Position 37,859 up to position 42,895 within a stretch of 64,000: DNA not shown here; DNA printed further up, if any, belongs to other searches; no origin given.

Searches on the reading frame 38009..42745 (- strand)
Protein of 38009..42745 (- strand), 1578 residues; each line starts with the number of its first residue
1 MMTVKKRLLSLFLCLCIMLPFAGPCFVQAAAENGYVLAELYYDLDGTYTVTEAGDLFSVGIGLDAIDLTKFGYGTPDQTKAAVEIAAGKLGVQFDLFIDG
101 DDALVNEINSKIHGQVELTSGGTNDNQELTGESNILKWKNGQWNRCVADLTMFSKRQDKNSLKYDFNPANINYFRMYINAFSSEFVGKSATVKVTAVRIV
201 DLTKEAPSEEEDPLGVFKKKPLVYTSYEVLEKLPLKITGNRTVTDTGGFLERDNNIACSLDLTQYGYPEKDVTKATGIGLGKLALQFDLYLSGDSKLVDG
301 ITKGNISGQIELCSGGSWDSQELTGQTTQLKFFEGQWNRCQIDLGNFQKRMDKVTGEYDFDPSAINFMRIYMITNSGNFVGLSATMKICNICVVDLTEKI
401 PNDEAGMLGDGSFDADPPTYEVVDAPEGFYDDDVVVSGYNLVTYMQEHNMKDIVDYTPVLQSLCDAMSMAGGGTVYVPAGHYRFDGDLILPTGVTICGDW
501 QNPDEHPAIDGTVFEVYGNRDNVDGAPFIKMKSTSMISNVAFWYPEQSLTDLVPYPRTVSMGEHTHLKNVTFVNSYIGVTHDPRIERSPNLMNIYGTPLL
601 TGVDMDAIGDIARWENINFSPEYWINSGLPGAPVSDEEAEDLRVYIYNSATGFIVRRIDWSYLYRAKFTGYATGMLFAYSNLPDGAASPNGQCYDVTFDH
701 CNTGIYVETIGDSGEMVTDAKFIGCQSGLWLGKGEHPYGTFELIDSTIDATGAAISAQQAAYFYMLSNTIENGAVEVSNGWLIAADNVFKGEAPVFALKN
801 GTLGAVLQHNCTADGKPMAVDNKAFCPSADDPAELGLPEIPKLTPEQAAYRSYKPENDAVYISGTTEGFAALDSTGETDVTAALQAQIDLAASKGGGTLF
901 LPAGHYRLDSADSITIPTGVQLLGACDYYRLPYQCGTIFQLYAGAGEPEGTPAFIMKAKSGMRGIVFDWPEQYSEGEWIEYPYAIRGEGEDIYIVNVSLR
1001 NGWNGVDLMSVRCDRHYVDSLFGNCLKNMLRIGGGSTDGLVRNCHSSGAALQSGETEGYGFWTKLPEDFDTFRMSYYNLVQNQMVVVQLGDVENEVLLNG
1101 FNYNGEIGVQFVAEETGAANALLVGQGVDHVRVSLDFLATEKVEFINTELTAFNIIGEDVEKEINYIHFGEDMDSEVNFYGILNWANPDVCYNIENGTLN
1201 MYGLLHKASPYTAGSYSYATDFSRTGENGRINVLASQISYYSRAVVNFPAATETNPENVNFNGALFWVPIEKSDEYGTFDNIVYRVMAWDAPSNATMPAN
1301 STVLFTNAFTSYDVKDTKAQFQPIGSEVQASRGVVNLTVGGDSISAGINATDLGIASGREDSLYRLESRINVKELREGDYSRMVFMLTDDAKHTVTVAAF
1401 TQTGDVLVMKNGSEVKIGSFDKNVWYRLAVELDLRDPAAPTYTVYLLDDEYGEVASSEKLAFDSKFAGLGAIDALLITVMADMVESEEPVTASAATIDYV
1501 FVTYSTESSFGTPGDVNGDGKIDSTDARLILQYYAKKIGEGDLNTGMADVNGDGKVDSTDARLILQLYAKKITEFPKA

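Call 26: search_protein_families(library=pfam, proteins=[window:38009-42745:-])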
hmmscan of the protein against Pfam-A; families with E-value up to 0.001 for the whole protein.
window:38009-42745:- (1578 aa): 2 families
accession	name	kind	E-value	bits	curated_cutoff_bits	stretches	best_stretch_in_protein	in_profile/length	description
PF12708.12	Pect-lyase_RHGA_epim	-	1.9e-16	60.9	27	2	455-578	16-140/213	Rhamnogalacturonase A/epimerase, pectate lyase-like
PF00404.24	Dockerin_1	-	2.8e-14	53.5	22.9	1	1513-1564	1-52/57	Dockerin type I domain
